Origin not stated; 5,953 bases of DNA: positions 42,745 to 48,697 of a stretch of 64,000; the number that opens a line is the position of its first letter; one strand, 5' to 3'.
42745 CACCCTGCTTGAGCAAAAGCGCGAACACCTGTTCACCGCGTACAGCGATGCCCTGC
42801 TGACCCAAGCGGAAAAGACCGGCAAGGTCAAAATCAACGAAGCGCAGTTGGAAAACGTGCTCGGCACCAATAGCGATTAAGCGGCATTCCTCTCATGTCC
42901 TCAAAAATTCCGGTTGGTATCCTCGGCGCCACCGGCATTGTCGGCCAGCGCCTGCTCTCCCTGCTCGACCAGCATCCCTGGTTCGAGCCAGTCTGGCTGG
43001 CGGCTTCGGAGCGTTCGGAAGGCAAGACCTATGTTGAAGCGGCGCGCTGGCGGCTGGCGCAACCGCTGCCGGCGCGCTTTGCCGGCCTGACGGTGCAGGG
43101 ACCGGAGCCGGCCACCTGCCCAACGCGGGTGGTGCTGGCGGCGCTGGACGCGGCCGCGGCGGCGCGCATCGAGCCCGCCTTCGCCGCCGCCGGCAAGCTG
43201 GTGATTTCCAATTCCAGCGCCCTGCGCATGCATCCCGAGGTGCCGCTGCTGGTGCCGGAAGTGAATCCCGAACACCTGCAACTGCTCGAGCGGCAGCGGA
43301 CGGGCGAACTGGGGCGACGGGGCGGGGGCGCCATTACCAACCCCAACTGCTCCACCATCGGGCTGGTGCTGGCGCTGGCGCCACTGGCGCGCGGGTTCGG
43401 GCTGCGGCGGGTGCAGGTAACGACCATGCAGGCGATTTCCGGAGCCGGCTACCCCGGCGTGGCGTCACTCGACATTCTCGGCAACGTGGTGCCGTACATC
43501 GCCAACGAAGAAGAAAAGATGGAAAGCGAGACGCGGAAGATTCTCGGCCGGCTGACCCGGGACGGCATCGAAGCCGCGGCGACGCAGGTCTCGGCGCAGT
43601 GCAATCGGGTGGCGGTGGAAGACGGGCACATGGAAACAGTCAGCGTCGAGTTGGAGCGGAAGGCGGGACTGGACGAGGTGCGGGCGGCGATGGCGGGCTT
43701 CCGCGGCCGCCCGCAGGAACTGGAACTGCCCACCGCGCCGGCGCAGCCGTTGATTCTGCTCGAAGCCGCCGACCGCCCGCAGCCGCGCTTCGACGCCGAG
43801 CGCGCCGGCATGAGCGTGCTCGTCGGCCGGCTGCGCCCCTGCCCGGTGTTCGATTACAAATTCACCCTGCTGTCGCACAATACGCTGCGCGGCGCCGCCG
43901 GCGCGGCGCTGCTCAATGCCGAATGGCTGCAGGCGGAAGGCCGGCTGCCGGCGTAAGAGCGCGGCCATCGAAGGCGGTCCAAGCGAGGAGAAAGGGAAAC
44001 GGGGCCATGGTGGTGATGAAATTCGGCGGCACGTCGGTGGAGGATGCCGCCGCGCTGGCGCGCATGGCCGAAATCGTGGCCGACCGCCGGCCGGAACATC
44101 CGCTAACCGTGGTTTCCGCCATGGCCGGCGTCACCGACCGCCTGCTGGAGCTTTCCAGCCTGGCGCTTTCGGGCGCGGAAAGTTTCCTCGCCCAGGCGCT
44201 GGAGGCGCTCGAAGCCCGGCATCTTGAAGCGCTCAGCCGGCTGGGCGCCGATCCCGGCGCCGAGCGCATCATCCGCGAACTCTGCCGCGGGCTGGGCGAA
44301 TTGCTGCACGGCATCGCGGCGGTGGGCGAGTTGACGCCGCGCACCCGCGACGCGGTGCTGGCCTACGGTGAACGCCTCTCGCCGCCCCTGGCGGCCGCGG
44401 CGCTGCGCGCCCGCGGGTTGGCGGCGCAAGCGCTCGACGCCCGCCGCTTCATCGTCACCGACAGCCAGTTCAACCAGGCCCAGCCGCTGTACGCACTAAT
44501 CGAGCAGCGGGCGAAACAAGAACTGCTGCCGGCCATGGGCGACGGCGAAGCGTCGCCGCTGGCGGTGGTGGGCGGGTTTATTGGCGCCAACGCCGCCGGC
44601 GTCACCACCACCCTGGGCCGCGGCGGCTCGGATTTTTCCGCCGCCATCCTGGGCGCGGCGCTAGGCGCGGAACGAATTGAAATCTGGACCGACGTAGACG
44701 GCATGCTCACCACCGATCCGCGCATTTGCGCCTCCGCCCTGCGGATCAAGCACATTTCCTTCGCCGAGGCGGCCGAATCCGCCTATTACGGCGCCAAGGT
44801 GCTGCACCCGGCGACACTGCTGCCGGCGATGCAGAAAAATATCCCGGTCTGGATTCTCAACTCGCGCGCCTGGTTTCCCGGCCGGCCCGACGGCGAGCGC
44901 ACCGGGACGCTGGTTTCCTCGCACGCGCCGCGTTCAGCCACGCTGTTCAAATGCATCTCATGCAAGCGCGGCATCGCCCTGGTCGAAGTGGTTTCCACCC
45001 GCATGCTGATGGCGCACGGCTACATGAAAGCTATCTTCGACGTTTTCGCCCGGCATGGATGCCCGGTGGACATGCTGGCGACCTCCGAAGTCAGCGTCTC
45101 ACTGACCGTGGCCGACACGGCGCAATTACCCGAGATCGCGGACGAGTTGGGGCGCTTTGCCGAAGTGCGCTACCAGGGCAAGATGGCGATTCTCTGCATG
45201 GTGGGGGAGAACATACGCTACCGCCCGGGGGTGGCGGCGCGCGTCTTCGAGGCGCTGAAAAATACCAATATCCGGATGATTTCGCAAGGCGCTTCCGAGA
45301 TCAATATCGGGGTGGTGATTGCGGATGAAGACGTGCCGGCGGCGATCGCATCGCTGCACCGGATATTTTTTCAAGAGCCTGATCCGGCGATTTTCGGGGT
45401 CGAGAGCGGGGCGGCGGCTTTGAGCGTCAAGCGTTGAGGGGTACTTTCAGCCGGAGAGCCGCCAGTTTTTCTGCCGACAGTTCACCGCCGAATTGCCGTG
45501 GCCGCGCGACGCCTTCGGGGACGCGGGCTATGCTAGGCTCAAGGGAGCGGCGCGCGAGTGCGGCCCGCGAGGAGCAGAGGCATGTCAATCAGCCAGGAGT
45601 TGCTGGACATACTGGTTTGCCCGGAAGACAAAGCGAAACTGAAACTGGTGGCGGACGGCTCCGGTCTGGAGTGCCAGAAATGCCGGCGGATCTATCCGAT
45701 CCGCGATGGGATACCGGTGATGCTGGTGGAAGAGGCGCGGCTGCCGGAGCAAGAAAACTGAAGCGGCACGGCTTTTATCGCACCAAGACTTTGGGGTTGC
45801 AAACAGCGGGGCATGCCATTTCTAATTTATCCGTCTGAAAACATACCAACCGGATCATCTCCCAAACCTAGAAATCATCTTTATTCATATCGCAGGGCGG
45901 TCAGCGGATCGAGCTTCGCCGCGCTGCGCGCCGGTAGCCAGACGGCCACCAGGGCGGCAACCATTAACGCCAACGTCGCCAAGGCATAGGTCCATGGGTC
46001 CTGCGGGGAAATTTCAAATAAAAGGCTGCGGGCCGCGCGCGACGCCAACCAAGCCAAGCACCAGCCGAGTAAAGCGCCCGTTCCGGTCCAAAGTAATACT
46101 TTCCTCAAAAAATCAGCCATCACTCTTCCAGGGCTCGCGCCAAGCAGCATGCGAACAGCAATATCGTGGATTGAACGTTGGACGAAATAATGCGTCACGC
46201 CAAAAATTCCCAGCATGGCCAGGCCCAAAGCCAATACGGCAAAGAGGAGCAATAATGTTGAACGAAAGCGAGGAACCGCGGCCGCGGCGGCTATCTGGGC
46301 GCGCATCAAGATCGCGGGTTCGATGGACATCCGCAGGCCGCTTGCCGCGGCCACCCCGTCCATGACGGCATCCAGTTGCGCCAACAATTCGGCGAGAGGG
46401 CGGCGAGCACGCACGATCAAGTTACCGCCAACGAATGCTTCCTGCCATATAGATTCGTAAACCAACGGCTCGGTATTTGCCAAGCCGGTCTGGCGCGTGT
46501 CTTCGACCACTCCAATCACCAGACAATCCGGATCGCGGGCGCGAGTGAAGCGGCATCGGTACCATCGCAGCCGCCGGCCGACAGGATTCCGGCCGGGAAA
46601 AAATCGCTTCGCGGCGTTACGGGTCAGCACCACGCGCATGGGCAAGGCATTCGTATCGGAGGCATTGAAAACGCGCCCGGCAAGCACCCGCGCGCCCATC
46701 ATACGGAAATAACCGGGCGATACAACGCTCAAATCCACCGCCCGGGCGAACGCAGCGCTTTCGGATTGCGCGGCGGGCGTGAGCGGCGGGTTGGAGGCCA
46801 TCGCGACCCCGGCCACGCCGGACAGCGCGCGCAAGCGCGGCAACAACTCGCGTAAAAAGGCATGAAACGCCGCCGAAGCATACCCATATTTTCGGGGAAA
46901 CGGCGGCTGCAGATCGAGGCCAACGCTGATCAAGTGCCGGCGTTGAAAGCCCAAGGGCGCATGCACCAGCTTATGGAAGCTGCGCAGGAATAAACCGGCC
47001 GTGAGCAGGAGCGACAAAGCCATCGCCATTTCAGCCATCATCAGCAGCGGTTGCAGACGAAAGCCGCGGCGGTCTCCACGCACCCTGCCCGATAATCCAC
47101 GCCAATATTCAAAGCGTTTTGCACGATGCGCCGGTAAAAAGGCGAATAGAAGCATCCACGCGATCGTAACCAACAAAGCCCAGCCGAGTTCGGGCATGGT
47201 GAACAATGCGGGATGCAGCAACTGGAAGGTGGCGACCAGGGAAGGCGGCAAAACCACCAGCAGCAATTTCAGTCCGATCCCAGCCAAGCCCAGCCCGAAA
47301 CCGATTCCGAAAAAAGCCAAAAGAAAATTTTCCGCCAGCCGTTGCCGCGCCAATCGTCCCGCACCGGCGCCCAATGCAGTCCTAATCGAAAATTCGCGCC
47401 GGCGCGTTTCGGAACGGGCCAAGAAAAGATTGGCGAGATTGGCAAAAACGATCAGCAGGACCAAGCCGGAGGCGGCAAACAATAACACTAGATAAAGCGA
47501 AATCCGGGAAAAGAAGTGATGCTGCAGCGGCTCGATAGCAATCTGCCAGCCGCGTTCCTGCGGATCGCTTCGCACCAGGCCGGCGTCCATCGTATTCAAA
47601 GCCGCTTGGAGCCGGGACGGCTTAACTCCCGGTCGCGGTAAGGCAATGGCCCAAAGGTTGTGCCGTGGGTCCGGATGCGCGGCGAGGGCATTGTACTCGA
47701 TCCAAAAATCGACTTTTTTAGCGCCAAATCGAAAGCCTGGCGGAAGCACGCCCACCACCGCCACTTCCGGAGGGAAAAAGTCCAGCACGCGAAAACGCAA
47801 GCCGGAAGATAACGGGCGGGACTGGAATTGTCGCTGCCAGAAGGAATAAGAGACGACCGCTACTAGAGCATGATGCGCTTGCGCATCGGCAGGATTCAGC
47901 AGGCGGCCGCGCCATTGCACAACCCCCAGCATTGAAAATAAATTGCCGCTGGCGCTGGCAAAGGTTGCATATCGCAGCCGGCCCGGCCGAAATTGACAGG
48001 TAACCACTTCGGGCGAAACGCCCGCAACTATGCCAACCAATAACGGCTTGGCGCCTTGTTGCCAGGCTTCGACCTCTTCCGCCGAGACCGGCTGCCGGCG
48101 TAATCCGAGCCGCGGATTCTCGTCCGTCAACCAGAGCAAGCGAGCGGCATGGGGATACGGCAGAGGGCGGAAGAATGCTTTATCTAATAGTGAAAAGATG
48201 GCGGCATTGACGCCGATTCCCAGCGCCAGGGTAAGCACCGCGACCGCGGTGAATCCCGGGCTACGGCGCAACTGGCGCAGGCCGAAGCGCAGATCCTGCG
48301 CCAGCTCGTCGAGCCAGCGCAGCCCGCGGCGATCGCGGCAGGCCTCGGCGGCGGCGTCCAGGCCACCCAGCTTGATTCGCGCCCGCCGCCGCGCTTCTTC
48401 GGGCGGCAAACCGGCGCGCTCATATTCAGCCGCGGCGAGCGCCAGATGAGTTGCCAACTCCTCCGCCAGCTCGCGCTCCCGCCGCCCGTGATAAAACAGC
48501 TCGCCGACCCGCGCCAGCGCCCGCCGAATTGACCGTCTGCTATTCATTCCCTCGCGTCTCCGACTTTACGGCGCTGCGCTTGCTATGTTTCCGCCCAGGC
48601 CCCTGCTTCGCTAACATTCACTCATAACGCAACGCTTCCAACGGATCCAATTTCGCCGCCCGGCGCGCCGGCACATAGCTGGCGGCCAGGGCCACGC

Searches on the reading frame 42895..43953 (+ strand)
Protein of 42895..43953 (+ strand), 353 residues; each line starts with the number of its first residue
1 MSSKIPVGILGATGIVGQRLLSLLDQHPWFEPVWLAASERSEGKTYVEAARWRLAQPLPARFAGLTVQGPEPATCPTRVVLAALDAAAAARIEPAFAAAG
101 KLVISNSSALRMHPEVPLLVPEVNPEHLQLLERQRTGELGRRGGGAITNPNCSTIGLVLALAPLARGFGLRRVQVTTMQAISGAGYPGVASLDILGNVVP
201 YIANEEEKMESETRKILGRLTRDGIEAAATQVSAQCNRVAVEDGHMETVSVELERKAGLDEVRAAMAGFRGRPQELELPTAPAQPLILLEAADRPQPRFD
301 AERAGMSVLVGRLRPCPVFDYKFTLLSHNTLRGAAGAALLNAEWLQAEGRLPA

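Call 42: search_protein_families(library=pfam, proteins=[window:42895-43953:+], max_evalue=0.0001)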
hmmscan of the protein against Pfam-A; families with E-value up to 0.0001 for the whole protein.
window:42895-43953:+ (353 aa): 2 families
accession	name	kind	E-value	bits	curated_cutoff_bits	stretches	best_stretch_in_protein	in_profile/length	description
PF02774.23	Semialdhyde_dhC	-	1.4e-34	120.3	26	1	161-331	1-183/184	Semialdehyde dehydrogenase, dimerisation domain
PF01118.30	Semialdhyde_dh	-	1.9e-30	106.2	26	1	7-129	2-119/121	Semialdehyde dehydrogenase, NAD binding domain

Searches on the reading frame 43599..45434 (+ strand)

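Call 42: search_protein_families(library=pfam, proteins=[window:43599-45434:+], max_evalue=0.0001)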
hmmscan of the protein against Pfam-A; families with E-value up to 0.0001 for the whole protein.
window:43599-45434:+ (612 aa): 4 families
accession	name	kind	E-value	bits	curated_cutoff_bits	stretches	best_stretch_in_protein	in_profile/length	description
PF00696.33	AA_kinase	-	7.8e-45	153.8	24.9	1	137-421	2-234/234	Amino acid kinase family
PF22468.2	ACT_9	-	5.1e-28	97.1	27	2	533-590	2-61/61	ACT domain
PF13840.12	ACT_7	-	3.3e-09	36.9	27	1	528-588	5-65/65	ACT domain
PF01842.31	ACT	-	8.2e-06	25.9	27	0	542-588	10-63/66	ACT domain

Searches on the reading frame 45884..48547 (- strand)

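Call 42: search_protein_families(library=pfam, proteins=[window:45884-48547:-], max_evalue=0.0001)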
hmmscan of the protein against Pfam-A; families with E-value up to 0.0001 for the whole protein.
window:45884-48547:- (888 aa): 2 families
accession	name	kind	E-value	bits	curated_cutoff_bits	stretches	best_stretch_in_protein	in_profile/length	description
PF12704.14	MacB_PCD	-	8.2e-29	101.8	27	2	100-318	1-205/207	MacB-like periplasmic core domain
PF02687.27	FtsX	-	3.6e-24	85.6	25.5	2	768-881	2-120/120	FtsX-like permease C-terminal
